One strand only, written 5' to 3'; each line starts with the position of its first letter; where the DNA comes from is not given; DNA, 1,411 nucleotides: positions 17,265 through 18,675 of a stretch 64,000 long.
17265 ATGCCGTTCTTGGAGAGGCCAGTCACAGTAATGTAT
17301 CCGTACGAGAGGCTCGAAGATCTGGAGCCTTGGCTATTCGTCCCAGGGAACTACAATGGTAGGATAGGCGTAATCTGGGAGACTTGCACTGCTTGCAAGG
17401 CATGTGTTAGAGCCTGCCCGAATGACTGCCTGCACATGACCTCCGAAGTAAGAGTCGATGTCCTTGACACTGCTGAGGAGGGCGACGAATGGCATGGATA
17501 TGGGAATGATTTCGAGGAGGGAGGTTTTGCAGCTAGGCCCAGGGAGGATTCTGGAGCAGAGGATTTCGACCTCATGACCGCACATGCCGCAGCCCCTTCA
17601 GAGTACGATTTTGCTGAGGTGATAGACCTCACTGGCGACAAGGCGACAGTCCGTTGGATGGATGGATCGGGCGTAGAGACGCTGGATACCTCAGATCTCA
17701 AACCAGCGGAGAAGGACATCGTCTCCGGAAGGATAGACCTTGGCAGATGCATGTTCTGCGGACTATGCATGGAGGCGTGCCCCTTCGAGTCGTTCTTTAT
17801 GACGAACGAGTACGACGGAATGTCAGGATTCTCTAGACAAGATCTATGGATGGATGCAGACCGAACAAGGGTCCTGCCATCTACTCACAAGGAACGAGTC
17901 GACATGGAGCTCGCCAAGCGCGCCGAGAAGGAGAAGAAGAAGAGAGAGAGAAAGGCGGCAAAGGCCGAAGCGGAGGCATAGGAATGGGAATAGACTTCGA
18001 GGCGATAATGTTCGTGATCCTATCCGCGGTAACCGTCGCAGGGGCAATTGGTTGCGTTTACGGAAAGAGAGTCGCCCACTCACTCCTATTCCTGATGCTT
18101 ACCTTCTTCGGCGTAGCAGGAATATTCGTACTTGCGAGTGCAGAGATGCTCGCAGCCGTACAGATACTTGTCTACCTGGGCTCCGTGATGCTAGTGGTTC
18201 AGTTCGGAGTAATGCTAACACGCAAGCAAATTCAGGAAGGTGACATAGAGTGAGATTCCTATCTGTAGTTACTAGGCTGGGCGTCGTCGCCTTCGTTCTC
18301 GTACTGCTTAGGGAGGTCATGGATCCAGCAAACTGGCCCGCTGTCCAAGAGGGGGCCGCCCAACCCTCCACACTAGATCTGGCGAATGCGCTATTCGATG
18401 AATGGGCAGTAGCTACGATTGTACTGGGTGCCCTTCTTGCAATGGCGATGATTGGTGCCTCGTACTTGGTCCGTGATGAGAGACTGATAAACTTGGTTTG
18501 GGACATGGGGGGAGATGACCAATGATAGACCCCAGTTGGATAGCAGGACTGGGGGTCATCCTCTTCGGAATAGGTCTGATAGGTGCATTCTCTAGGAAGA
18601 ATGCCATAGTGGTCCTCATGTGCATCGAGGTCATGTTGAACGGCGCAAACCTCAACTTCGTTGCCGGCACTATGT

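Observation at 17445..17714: NuoI carries an ~80-aa insertion between its two [4Fe-4S] motifs, including an SH3/Tudor-like segment: possible built-in donor-docking module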

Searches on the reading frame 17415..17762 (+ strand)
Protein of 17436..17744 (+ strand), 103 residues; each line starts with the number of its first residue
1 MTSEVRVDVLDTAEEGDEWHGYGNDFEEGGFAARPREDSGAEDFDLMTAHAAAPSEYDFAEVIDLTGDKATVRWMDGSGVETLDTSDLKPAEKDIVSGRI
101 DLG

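Call 15: search_protein_representatives(protein=window:17436-17744:+)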
Query: 103 residues. Proteins with E-value up to 0.001 (for the whole library): 18; up to 1e-10: 10; up to 1e-30: 0. The best 18 are listed.
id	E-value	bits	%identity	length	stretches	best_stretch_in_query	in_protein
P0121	7.6e-26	106.5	69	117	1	1-76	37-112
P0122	1.3e-23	99.4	57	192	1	1-103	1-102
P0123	5.1e-23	97.4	87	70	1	33-84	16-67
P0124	6.3e-21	90.7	62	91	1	18-89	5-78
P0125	2.5e-20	88.8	64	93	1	33-103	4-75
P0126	2.4e-16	76.0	51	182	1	1-103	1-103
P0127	3.5e-16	75.4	47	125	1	1-93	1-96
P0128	8.3e-16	74.3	50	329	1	1-103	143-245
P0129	1.4e-12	63.8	79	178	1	1-47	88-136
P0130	2.9e-12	62.9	56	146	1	41-103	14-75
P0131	9.0e-09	51.7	48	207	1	41-103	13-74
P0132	1.0e-08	51.5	63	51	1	10-50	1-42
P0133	6.2e-06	42.5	34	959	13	24-66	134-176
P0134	2.0e-04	37.7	36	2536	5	52-87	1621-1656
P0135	2.5e-04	37.4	36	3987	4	59-90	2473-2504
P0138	7.2e-04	35.9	30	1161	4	49-87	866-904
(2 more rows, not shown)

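Call 31: predict_structure(alignment_id=A2)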
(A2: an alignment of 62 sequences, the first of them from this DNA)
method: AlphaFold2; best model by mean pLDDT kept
length: 116 residues; sequences in the alignment: 62
mean_pLDDT: 64.8   pTM: 0.51
mean pLDDT of the five models: 64.8, 63.0, 61.1, 59.8, 59.1
residues with pLDDT >= 90: 2; 70-90: 51; 50-70: 28; < 50: 35
segments of 3 or more residues with pLDDT < 50: 1-8, 17-30, 104-116
pLDDT, mean of each block of 10 residues (from residue 1): 46 55 41 73 70 70 80 84 86 76 46 40
secondary structure, 60 per line:
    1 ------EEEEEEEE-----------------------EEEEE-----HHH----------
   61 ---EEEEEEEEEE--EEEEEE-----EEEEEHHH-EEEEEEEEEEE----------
elements in order: E7-14 E38-42 E64-73 E76-81 E87-91 E96-106

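Call 34: fold_search(model_id=the predicted structure, library=pdb)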
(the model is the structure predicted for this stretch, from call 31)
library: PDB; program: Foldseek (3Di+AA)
matches with E <= 10: 1271; with E <= 0.001: 0
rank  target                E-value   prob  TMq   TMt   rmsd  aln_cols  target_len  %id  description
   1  7nkx_Z                2.8e-02  0.99  0.32  0.25  24.3        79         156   23  RNA polymerase II-Spt4/5-nucleosome-Chd1 structure (released 2021-08-25)
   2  8qyq_B                3.5e-02  1.00  0.34  0.06   4.1        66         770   14  Beta-cardiac myosin S1 fragment in the pre-powerstroke state complexed to Mavacamten (released 2023-12-13)
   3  7uwz_MODEL_1_A        3.7e-02  1.00  0.38  0.67   2.2        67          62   22  NMR solution structure of the De novo designed small beta-barrel protein 33_bp_sh3 (released 2023-03-22)
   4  6nbq_O                4.2e-02  0.99  0.35  0.56   8.7        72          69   19  T.elongatus NDH (data-set 1) (released 2019-02-27)
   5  6qdj                  4.4e-02  1.00  0.36  0.06   4.9        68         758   13  Molecular features of the UNC-45 chaperone critical for binding and folding muscle myosin (released 2019-10-30)
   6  9nhs_G                4.7e-02  1.00  0.35  0.05   6.5        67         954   19  Cryo-EM structure of SIWI-piRNA-target(39-nt)-GTSF1-Maelstrom-Spindle-E complex (released 2025-09-17)
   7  5n69_B                4.7e-02  1.00  0.34  0.06   5.0        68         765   13  Cardiac muscle myosin S1 fragment in the pre-powerstroke state co-crystallized with the activator Omecamtiv Mecarbil (released 2017-08-16)
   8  1sr6_A                4.7e-02  0.97  0.35  0.06  12.8        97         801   16  Structure of nucleotide-free scallop myosin S1 (released 2004-06-15)
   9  9gz2                  5.0e-02  1.00  0.34  0.06   4.0        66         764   14  Beta-cardiac heavy meromyosin motor domain in the primed state complexed to mavacamten (released 2025-03-12)
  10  4pa0_A                5.0e-02  1.00  0.33  0.05   4.1        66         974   14  Omecamtiv Mercarbil binding site on the Human Beta-Cardiac Myosin Motor Domain (released 2015-07-08)
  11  2otg_A                5.3e-02  1.00  0.35  0.06   3.3        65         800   14  Rigor-like structures of muscle myosins reveal key mechanical elements in the transduction pathways of this allosteric (released 2007-05-29)
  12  8jch_W                5.3e-02  0.99  0.29  0.46   6.7        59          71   24  Cryo-EM structure of yeast Rat1-bound Pol II pre-termination transcription complex 1 (Pol II Rat1-PTTC1) (released 2024-01-31)
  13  4v4n_AR               6.0e-02  0.97  0.33  0.39   9.1        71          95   24  Structure of the Methanococcus jannaschii ribosome-SecYEBeta channel complex (released 2014-07-09)
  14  8q6t_H                6.4e-02  1.00  0.35  0.02   4.4        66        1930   14  Helical reconstruction of the relaxed thick filament from FIB milled left ventricular mouse myofibrils (released 2023-11-01)
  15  1kqm_A                6.4e-02  1.00  0.34  0.06   4.3        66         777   18  SCALLOP MYOSIN S1-AMPPNP IN THE ACTIN-DETACHED CONFORMATION (released 2002-11-20)
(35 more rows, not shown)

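Call 38: search_protein_families(library=pfam, proteins=[window:17436-17744:+], max_evalue=10)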
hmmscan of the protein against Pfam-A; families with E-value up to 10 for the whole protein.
seq(103 aa): 0 families

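Call 58: list_cluster_members(proteins=[P0128, P0118, P0119, P0104, P0116, P0102, P0091, P0087, P0066, P0003])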
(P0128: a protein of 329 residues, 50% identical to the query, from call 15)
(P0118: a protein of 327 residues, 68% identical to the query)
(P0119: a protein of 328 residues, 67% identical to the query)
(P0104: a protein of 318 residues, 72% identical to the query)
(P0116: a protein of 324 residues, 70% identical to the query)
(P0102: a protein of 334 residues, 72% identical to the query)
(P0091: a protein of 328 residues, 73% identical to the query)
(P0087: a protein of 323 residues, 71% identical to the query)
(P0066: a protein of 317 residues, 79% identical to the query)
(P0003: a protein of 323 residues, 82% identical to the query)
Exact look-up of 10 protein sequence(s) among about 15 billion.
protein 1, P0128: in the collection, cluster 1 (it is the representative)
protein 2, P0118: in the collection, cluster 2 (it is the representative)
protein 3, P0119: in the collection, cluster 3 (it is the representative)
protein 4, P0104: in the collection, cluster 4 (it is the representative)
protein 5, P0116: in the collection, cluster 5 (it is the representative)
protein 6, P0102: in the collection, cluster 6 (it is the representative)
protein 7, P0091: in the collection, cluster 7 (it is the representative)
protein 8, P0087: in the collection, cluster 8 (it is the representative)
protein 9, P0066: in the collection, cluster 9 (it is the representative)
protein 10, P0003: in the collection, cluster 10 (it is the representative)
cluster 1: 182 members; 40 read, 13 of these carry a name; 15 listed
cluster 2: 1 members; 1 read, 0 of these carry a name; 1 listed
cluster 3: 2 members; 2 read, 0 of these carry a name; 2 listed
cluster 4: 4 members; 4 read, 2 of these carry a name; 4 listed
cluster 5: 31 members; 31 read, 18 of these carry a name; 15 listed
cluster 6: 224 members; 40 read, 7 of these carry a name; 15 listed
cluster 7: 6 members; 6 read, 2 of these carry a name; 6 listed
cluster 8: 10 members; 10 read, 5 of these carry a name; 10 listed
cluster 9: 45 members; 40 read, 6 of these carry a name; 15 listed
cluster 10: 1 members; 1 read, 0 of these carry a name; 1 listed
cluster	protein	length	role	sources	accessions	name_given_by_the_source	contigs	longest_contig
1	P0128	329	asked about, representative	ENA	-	-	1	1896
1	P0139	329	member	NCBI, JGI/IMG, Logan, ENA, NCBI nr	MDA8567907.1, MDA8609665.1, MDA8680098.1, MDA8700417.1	4Fe-4S binding protein [Euryarchaeota archaeon]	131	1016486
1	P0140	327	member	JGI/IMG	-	formate hydrogenlyase subunit 6/NADH:ubiquinone oxidoreductase subunit I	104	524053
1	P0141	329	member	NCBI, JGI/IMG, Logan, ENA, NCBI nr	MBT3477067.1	MAG: 4Fe-4S binding protein [Euryarchaeota archaeon] | formate hydrogenlyase subunit 6/NADH:ubiquinone oxidoreductase subunit I | 4Fe-4S binding protein [Euryarchaeota archaeon]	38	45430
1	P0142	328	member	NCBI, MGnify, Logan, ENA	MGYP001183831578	FL=1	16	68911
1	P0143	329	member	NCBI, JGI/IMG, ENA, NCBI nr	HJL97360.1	MAG TPA: 4Fe-4S binding protein [Candidatus Poseidoniaceae archaeon] | 4Fe-4S binding protein [Candidatus Poseidoniaceae archaeon]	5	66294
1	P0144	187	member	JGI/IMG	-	ferredoxin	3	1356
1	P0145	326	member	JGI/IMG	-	formate hydrogenlyase subunit 6/NADH:ubiquinone oxidoreductase subunit I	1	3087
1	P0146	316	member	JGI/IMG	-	formate hydrogenlyase subunit 6/NADH:ubiquinone oxidoreductase subunit I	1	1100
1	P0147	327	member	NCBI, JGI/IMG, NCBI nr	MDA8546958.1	4Fe-4S binding protein [Euryarchaeota archaeon]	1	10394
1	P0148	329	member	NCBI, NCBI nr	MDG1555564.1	MAG: 4Fe-4S binding protein [Candidatus Poseidoniaceae archaeon] | 4Fe-4S binding protein [Candidatus Poseidoniaceae archaeon]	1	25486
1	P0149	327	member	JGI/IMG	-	formate hydrogenlyase subunit 6/NADH:ubiquinone oxidoreductase subunit I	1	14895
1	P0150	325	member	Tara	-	strand:- start:800 stop:1777 length:978 start_codon:yes stop_codon:yes gene_type:complete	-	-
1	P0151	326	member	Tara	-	strand:- start:4232 stop:5212 length:981 start_codon:yes stop_codon:yes gene_type:complete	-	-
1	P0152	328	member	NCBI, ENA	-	-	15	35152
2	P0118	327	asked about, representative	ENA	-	-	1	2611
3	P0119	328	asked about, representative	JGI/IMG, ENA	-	-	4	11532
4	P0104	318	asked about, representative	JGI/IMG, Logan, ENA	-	formate hydrogenlyase subunit 6/NADH:ubiquinone oxidoreductase subunit I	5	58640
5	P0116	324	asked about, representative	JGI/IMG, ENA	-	-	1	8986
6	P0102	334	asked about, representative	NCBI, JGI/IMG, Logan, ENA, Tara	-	strand:+ start:12349 stop:13353 length:1005 start_codon:yes stop_codon:yes ...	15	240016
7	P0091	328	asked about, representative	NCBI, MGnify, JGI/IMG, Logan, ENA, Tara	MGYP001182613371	FL=1 | strand:+ start:23503 stop:24489 length:987 start_codon:yes stop_codon:yes ...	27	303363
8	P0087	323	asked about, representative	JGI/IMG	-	formate hydrogenlyase subunit 6/NADH:ubiquinone oxidoreductase subunit I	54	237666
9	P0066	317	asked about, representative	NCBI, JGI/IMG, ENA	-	-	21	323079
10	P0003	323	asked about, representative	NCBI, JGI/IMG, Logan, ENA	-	-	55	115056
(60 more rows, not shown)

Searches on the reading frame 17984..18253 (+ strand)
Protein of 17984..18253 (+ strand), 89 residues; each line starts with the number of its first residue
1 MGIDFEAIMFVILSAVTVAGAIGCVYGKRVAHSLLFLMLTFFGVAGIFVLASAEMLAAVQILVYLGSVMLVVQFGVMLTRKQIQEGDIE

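Call 5: search_protein_families(library=pfam, proteins=[window:17984-18253:+], max_evalue=0.01)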
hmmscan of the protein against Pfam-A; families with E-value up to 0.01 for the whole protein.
window:17984-18253:+ (89 aa): 1 family
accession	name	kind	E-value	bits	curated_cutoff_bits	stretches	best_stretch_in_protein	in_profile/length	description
PF00499.25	Oxidored_q3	-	4.3e-17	62.7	33.2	1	20-84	1-65/146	NADH-ubiquinone/plastoquinone oxidoreductase chain 6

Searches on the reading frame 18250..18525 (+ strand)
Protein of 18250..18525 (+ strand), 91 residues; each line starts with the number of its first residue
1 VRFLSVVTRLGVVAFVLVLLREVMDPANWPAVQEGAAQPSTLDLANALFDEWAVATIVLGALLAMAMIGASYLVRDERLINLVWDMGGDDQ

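Call 5: search_protein_families(library=pfam, proteins=[window:18250-18525:+], max_evalue=0.01)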
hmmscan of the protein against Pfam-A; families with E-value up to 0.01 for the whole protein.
window:18250-18525:+ (91 aa): 1 family
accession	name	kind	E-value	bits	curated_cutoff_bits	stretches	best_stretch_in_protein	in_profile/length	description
PF00499.25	Oxidored_q3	-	6.5e-06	26.4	33.2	1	6-73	80-146/146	NADH-ubiquinone/plastoquinone oxidoreductase chain 6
